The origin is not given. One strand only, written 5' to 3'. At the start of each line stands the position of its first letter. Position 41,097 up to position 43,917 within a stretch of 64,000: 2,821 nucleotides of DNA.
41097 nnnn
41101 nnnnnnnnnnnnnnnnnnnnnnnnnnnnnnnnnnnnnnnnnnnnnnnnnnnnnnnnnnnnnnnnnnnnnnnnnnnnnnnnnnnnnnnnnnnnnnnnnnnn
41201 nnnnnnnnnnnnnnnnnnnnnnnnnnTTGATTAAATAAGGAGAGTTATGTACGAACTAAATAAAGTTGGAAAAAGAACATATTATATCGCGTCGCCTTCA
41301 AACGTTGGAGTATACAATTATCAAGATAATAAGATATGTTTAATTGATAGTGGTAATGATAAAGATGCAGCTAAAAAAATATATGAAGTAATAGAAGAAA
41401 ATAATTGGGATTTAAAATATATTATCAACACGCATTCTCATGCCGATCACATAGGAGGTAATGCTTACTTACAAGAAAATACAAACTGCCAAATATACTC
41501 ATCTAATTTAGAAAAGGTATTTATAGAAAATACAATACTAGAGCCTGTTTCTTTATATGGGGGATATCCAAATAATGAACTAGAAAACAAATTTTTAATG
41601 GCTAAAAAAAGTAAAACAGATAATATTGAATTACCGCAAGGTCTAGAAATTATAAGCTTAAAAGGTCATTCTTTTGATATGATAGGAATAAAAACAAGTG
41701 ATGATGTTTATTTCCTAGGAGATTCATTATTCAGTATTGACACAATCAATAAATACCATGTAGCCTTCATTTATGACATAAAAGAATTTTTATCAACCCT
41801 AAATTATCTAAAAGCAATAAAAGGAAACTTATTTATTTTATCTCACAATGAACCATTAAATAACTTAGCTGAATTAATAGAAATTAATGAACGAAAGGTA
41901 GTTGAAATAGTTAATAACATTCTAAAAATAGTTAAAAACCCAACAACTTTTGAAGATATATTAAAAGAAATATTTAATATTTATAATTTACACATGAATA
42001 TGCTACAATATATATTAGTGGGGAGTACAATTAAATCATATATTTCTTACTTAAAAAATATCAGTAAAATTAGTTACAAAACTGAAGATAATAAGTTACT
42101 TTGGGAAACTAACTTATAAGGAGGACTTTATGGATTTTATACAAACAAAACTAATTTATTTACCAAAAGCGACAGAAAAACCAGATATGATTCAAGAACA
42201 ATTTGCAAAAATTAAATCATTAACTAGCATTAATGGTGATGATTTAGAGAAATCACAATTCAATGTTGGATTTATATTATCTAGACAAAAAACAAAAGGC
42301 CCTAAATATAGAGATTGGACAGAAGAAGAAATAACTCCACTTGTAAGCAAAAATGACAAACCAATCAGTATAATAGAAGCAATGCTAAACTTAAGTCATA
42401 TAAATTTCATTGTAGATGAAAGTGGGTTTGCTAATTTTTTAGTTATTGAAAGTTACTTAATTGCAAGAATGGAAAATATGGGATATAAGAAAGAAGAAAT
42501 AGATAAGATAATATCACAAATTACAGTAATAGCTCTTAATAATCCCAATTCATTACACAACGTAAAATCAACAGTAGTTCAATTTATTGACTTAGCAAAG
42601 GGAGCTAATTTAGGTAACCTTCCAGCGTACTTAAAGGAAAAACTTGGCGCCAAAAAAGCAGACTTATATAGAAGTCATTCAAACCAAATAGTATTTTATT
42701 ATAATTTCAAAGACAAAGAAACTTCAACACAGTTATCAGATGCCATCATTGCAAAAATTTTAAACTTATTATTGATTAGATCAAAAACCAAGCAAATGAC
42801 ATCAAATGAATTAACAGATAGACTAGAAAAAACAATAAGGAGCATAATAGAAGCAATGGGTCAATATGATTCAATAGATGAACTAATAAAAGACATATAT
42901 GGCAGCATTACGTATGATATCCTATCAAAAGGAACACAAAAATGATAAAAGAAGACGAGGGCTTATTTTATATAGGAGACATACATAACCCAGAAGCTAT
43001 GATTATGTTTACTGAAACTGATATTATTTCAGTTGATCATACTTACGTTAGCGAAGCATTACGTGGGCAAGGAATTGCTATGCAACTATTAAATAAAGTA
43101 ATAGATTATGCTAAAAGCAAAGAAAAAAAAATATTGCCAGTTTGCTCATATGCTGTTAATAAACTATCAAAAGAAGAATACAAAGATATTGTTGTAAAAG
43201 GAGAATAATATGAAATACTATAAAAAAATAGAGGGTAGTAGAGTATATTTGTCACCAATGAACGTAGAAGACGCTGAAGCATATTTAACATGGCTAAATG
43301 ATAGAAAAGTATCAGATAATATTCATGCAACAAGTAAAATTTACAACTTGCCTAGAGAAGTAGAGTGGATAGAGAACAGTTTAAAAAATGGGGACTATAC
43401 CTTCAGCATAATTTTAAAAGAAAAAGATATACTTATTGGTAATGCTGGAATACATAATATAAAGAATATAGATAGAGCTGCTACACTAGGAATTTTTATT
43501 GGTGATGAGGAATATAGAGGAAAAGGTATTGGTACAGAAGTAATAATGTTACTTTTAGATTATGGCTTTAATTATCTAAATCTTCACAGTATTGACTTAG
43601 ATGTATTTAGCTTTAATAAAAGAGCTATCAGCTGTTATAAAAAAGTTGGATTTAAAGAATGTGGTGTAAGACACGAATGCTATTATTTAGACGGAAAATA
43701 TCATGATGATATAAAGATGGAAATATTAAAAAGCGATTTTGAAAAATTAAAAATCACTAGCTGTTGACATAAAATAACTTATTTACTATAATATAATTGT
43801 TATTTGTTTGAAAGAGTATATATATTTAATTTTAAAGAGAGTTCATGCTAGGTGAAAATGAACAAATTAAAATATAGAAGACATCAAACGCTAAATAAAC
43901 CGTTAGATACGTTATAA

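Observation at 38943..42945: Unassigned gene cluster after rlmD: AAA_21 ATPase + (unknown N-domain :: LmbE/PIG-L deacetylase) + MBL hydrolase + unknown 271-aa protein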

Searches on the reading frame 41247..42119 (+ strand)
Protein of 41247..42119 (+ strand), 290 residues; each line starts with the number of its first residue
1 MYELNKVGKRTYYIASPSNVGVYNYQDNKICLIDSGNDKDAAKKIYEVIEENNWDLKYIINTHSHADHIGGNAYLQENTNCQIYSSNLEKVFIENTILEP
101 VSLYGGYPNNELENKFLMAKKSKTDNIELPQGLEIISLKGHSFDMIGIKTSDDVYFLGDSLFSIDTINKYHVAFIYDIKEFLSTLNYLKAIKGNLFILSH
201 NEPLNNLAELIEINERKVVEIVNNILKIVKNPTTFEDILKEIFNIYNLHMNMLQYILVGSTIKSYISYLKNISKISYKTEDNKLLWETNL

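Call 3: search_protein_families(library=pfam, proteins=[window:41247-42119:+], max_evalue=0.1)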
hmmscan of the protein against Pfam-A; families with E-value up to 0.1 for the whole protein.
window:41247-42119:+ (290 aa): 2 families
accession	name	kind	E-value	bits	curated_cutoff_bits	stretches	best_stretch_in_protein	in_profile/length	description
PF00753.33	Lactamase_B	-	6.5e-20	72.3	22.7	1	16-200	4-196/196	Metallo-beta-lactamase superfamily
PF12706.13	Lactamase_B_2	-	0.0049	16.9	27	1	49-84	24-61/200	Beta-lactamase superfamily domain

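Call 4: search_protein_families(library=padloc, proteins=[window:41247-42119:+], max_evalue=0.1)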
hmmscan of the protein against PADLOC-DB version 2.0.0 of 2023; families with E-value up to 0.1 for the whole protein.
window:41247-42119:+ (290 aa): 1 family
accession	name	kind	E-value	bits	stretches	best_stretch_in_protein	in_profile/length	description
PDLC03805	RTasMBL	-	6e-06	23.7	1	28-93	20-83/322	DRT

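Call 5: search_protein_families(library=ncbifam, proteins=[window:41247-42119:+], max_evalue=0.1)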
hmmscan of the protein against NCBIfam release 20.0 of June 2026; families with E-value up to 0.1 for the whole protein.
window:41247-42119:+ (290 aa): 60 families (the best 25 are shown)
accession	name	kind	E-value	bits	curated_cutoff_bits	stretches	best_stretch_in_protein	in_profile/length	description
NF012229.1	bla_class_B_core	domain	5.8e-16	58.9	100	1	21-145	17-133/139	metallo-beta-lactamase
TIGR03413.1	GSH_gloB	equivalog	5.2e-15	55.5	200.8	1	26-91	8-79/248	hydroxyacylglutathione hydrolase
TIGR04559.1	SoxH_rel_PQQ_2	hypoth_equivalog_domain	2.2e-10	40.4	280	1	27-240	38-252/283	quinoprotein relay system zinc metallohydrolase 2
NF033088.2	bla_subclass_B1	equivalog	5.2e-10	39.3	200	1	17-90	30-102/217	subclass B1 metallo-beta-lactamase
NF033105.1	bla_subclass_B3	equivalog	8.8e-10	38.3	240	1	29-94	33-100/257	subclass B3 metallo-beta-lactamase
TIGR04558.1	SoxH_rel_PQQ_1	hypoth_equivalog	2.8e-09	36.5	300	1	19-208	35-221/285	quinoprotein relay system zinc metallohydrolase 1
NF000427.2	blaCAU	exception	6.2e-08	32.2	500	1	12-94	19-104/262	CAU/MBL1b family subclass B3 metallo-beta-lactamase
NF007597.0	PRK10241.1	equivalog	1.8e-07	30.7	421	1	22-78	16-68/251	hydroxyacylglutathione hydrolase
NF047419.1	RNase_J1_RnjA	exception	2.5e-07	29.8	820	1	44-98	48-102/549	ribonuclease J1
NF000441.2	blaMUS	exception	4.4e-07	29.6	540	1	19-90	49-120/246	MUS family subclass B1 metallo-beta-lactamase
NF012137.0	bla_xUS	exception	5.5e-07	29.3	400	1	18-90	48-120/246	MUS/TUS/MOC family subclass B1 metallo-beta-lactamase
NF040641.1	bifunc_ST_SDO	equivalog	6.4e-07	28.6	625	1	40-82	186-228/423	bifunctional sulfur transferase/dioxygenase Blh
NF047925.1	pyridox_lacton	equivalog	2.7e-06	27.4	325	1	52-91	85-123/268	4-pyridoxolactonase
NF000442.2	blaTUS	exception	2.9e-06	26.9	550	1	19-86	49-116/248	TUS family subclass B1 metallo-beta-lactamase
NF012140.0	blaBJP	exception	5.6e-06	25.4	600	1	53-95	91-133/294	BJP family subclass B3 metallo-beta-lactamase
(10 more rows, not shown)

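Call 60: search_solved_structures(query=window:41247-42119:+, max_evalue=0.001)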
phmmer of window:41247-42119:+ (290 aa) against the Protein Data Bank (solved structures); distinct sequences matched with E-value up to 0.001: 10.
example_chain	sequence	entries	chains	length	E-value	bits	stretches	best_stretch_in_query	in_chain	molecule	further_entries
1xm8_A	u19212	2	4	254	6.9e-05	25.5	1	38-92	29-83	glyoxalase II | Putative hydroxyacylglutathione hydrolase 2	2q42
6mfi_A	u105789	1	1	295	7.4e-05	25.4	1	10-91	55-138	Metallo-beta-lactamase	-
2nzf_A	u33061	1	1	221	0.00017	24.2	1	15-86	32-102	Beta-lactamase II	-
2nze_A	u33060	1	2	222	0.00017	24.2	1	15-86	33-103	Beta-lactamase II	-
2nxa_A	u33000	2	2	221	0.00017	24.2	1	15-85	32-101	Beta-lactamase II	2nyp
5wcm_A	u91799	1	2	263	0.0003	23.4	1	53-95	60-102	Blr6230 protein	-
2gmn_A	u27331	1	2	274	0.00032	23.3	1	53-95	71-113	Metallo-beta-lactamase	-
3lvz_A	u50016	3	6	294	0.00036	23.2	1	53-95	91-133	Blr6230 protein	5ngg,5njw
7l0b_A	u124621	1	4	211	0.00041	23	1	26-163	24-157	Hydroxyacylglutathione hydrolase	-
5iqk_A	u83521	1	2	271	0.00064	22.3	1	10-86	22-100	beta-lactamase Rm3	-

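Call 67: list_cluster_members(proteins=[window:41247-42119:+, window:42130-42945:+, window:42942-43208:+, window:43210-43767:+, window:37715-38938:+])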
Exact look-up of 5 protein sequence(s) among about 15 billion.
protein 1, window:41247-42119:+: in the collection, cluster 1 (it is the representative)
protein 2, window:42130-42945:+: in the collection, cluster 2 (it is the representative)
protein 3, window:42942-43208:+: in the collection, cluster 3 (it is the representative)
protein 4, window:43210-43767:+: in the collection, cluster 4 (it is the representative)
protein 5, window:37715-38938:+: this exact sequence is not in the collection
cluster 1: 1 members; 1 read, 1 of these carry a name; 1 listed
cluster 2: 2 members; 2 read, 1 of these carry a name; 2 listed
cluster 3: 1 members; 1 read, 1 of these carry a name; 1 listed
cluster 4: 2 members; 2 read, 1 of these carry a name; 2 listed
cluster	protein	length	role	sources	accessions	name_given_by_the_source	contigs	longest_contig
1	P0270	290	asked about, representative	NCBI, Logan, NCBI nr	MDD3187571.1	MAG: MBL fold metallo-hydrolase [Bacilli bacterium] | MBL fold metallo-hydrolase [Bacilli bacterium]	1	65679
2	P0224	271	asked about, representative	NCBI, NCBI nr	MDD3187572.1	MAG: hypothetical protein PHD02_03825 [Bacilli bacterium] | hypothetical protein [Bacilli bacterium]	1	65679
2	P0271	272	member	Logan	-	-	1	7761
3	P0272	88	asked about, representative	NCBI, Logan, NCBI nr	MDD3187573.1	MAG: GNAT family N-acetyltransferase [Bacilli bacterium] | GNAT family N-acetyltransferase [Bacilli bacterium]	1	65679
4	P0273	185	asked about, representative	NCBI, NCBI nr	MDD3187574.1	MAG: GNAT family protein [Bacilli bacterium] | GNAT family protein [Bacilli bacterium]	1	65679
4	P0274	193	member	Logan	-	-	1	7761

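Call 90: search_protein_families(library=phrogs, proteins=[window:41247-42119:+], max_evalue=0.001)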
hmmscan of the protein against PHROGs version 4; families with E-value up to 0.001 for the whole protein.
window:41247-42119:+ (290 aa): 4 families
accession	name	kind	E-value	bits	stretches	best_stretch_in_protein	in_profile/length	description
phrog_7043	-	tail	2.8e-09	37.1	1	28-82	647-701/1077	tail protein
phrog_14556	-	unknown function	4.3e-06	26.7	1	22-80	148-206/451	-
phrog_392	-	other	1e-05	26.2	1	14-95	11-96/348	metal-dependent hydrolase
phrog_14429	-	other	0.00013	22.4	1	18-95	40-114/266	hydrolase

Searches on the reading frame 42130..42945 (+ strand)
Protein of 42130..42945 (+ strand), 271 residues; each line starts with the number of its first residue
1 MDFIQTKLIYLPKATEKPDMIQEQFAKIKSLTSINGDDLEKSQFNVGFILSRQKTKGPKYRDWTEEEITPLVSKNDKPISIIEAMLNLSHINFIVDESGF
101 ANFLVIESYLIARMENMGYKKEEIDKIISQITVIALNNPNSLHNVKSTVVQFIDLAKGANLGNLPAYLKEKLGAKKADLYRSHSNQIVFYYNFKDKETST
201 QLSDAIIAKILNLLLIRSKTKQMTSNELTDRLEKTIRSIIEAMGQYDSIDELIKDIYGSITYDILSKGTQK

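Call 3: search_protein_families(library=pfam, proteins=[window:42130-42945:+], max_evalue=0.1)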
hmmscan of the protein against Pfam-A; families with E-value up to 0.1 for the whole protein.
window:42130-42945:+ (271 aa): 1 family
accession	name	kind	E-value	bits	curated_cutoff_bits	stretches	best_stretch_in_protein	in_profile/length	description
PF07499.19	RuvA_C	-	0.073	14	24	0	118-131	14-27/47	RuvA, C-terminal domain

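Call 4: search_protein_families(library=padloc, proteins=[window:42130-42945:+], max_evalue=0.1)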
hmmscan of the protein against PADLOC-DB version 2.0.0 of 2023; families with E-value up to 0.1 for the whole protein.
window:42130-42945:+ (271 aa): 0 families

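Call 5: search_protein_families(library=ncbifam, proteins=[window:42130-42945:+], max_evalue=0.1)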
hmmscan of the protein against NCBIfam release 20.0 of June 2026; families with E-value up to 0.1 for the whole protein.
window:42130-42945:+ (271 aa): 1 family
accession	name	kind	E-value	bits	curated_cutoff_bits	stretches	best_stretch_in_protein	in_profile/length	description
NF045727.1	GSU3529_fam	subfamily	0.00086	19.5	44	0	220-257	10-47/78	GSU3529 family protein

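Call 20: find_homologous_proteins(query=window:42130-42945:+)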
Query window:42130-42945:+ (271 aa): 1 proteins with E <= 0.001 among 593 candidates.
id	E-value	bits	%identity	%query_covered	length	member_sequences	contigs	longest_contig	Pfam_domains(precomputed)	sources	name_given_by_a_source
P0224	1.2e-168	577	100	100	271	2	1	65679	-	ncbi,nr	ncbi:MAG: hypothetical protein PHD02_03825 [Bacilli bacterium]|nr:hypothetical protein [Bacilli bact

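Call 90: search_protein_families(library=phrogs, proteins=[window:42130-42945:+], max_evalue=0.001)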
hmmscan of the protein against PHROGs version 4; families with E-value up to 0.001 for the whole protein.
window:42130-42945:+ (271 aa): 0 families

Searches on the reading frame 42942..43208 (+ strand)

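Call 3: search_protein_families(library=pfam, proteins=[window:42942-43208:+], max_evalue=0.1)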
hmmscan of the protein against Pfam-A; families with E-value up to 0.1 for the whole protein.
window:42942-43208:+ (88 aa): 6 families
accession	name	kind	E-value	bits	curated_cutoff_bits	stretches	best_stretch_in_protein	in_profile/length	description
PF14542.12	Acetyltransf_CG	-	3.6e-19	69.1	30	1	17-82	11-79/80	GCN5-related N-acetyl-transferase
PF00583.31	Acetyltransf_1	-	6.2e-06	26.9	20.7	1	26-63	57-94/116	Acetyltransferase (GNAT) family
PF13508.13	Acetyltransf_7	-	5.4e-05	23.9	27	1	24-64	21-62/84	Acetyltransferase (GNAT) domain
PF13673.13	Acetyltransf_10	-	5.6e-05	23.6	23.6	1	30-63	53-86/128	Acetyltransferase (GNAT) domain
PF17013.11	Acetyltransf_15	-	0.0019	18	35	1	24-58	68-102/210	Putative acetyl-transferase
PF13880.12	Acetyltransf_13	-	0.014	15.6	22.8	1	29-55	5-31/69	ESCO1/2 acetyl-transferase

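Call 4: search_protein_families(library=padloc, proteins=[window:42942-43208:+], max_evalue=0.1)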
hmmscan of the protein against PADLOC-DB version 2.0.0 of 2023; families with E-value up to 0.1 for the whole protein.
window:42942-43208:+ (88 aa): 0 families

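Call 5: search_protein_families(library=ncbifam, proteins=[window:42942-43208:+], max_evalue=0.1)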
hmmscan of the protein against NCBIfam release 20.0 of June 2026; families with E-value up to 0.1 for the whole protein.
window:42942-43208:+ (88 aa): 10 families
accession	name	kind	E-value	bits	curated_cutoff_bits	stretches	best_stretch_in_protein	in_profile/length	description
NF040503.1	resist_ArsN1a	equivalog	0.0005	19.9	170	1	34-82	82-130/159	arsinothricin resistance N-acetyltransferase ArsN1 family A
NF053587.1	SpmdActasePaiA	equivalog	0.0016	18.3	250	1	25-80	87-142/172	spermidine/spermine N(1)-acetyltransferase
TIGR01575.1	rimI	equivalog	0.0062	16.7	86.4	1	23-63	53-90/132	ribosomal protein S18-alanine N-acetyltransferase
NF000360.1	sat4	exception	0.019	15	380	1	32-73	100-141/180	streptothricin N-acetyltransferase Sat4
NF000358.1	sat2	exception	0.024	14.4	360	1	24-61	79-116/174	streptothricin N-acetyltransferase Sat2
NF043067.1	AAC_6p_group_E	equivalog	0.039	13.8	140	1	31-61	73-103/140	aminoglycoside 6'-N-acetyltransferase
TIGR02406.1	ectoine_EctA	equivalog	0.048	13.7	120.6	1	25-79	63-117/157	diaminobutyrate acetyltransferase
NF005921.0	PRK07922.1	equivalog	0.074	12.7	180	1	27-83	70-126/170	amino-acid N-acetyltransferase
NF007644.0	PRK10314.1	equivalog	0.078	12.8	171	1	25-59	71-105/153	GNAT family N-acetyltransferase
NF005840.0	PRK07757.1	equivalog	0.092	12.7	154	1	22-82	60-120/153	N-acetyltransferase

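Call 90: search_protein_families(library=phrogs, proteins=[window:42942-43208:+], max_evalue=0.001)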
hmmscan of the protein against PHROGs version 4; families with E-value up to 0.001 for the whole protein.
window:42942-43208:+ (88 aa): 2 families
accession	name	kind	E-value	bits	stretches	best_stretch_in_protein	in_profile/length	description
phrog_3810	-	other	7.6e-06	27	1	20-61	74-118/155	acetyltransferase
phrog_1249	-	other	0.00017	22.4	1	22-61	75-122/180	acetyltransferase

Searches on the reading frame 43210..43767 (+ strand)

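Call 3: search_protein_families(library=pfam, proteins=[window:43210-43767:+], max_evalue=0.1)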
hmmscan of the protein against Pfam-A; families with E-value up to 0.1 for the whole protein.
window:43210-43767:+ (185 aa): 7 families
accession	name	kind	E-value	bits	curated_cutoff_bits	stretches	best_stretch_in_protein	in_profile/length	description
PF13302.13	Acetyltransf_3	-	1.6e-21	77.9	25.4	1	11-149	1-138/138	Acetyltransferase (GNAT) domain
PF13420.13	Acetyltransf_4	-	1.3e-16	61.5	24.3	1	18-167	5-153/155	Acetyltransferase (GNAT) domain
PF00583.31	Acetyltransf_1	-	6.1e-13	49.5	20.7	1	49-148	20-116/116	Acetyltransferase (GNAT) family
PF13673.13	Acetyltransf_10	-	1.4e-07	32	23.6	1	54-154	22-113/128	Acetyltransferase (GNAT) domain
PF13508.13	Acetyltransf_7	-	2.9e-06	28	27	1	69-150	8-84/84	Acetyltransferase (GNAT) domain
PF13523.12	Acetyltransf_8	-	9.1e-06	25.8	27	1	91-151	80-140/145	Acetyltransferase (GNAT) domain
PF21926.2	FeeM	-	0.023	14.9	27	1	90-160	80-148/158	N-acyl amino acid synthase FeeM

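Call 4: search_protein_families(library=padloc, proteins=[window:43210-43767:+], max_evalue=0.1)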
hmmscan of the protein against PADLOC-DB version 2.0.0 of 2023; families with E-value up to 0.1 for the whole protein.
window:43210-43767:+ (185 aa): 0 families

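Call 5: search_protein_families(library=ncbifam, proteins=[window:43210-43767:+], max_evalue=0.1)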
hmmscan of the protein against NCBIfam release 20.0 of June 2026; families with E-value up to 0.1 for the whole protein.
window:43210-43767:+ (185 aa): 27 families (the best 25 are shown)
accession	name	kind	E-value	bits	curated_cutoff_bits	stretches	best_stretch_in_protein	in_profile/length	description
TIGR03585.1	PseH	equivalog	1.2e-18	67.7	93.1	1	14-168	3-153/156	UDP-4-amino-4,6-dideoxy-N-acetyl-beta-L-altrosamine N-acetyltransferase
NF011709.0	PRK15130.1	equivalog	8.7e-16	58.3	218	1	73-177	66-169/186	spermidine N1-acetyltransferase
NF040503.1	resist_ArsN1a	equivalog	7.2e-13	48.6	170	1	48-173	31-158/159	arsinothricin resistance N-acetyltransferase ArsN1 family A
NF000431.1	AAC_6p_Ian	exception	6.2e-12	45.4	400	1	10-155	6-158/190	aminoglycoside N-acetyltransferase AAC(6')-Ian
TIGR01575.1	rimI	equivalog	2.9e-10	40.4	86.4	1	41-166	9-128/132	ribosomal protein S18-alanine N-acetyltransferase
NF000016.1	AAC_6p_Im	exception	3.6e-10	40.3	350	1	7-171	2-175/178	aminoglycoside N-acetyltransferase AAC(6')-Im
NF033693.0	AAC_6p_Ie_fam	exception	4.5e-09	36.7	340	1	16-171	12-176/179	AAC(6')-Ie family aminoglycoside N-acetyltransferase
NF000507.1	AAC_6p_Ie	exception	6.7e-09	36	450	1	59-173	66-178/201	aminoglycoside N-acetyltransferase AAC(6')-Ie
NF000225.3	AAC_6p_Strep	exception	6.9e-09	35.8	250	1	60-175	36-153/156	aminoglycoside 6'-N-acetyltransferase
NF033151.0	AAC_6p_A10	exception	1.4e-08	34.9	400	1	91-171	95-175/178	AAC(6')-I family aminoglycoside 6'-N-acetyltransferase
NF007527.0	PRK10140.1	equivalog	4.5e-08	33.1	236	1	74-170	61-158/162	N-acetyltransferase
NF007025.1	PRK09491.1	equivalog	5.5e-07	29.6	173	1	43-160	16-131/145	ribosomal protein S18-alanine N-acetyltransferase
NF008072.0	PRK10809.1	equivalog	8.9e-07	28.8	190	1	58-178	70-191/194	ribosomal protein S5-alanine N-acetyltransferase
NF012165.0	AAC_6p_set_A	equivalog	1.6e-06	27.9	280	1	96-151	95-150/177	aminoglycoside 6'-N-acetyltransferase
TIGR04431.1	N6_acetyl_AAC6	equivalog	4.6e-06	26.4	260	1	97-151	103-157/184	AacA4 family aminoglycoside N(6')-acetyltransferase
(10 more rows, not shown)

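Call 90: search_protein_families(library=phrogs, proteins=[window:43210-43767:+], max_evalue=0.001)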
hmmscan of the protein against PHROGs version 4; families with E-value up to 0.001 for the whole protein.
window:43210-43767:+ (185 aa): 4 families
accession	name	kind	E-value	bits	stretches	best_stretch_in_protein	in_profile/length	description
phrog_1249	-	other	1e-19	72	1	10-179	6-179/180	acetyltransferase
phrog_3810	-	other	8.3e-10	39.8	1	91-149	86-143/155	acetyltransferase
phrog_29599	-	unknown function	1.3e-07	32.1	1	31-172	27-177/479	-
phrog_21214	-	other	0.0003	21.8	1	63-149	52-123/129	acetyltransferase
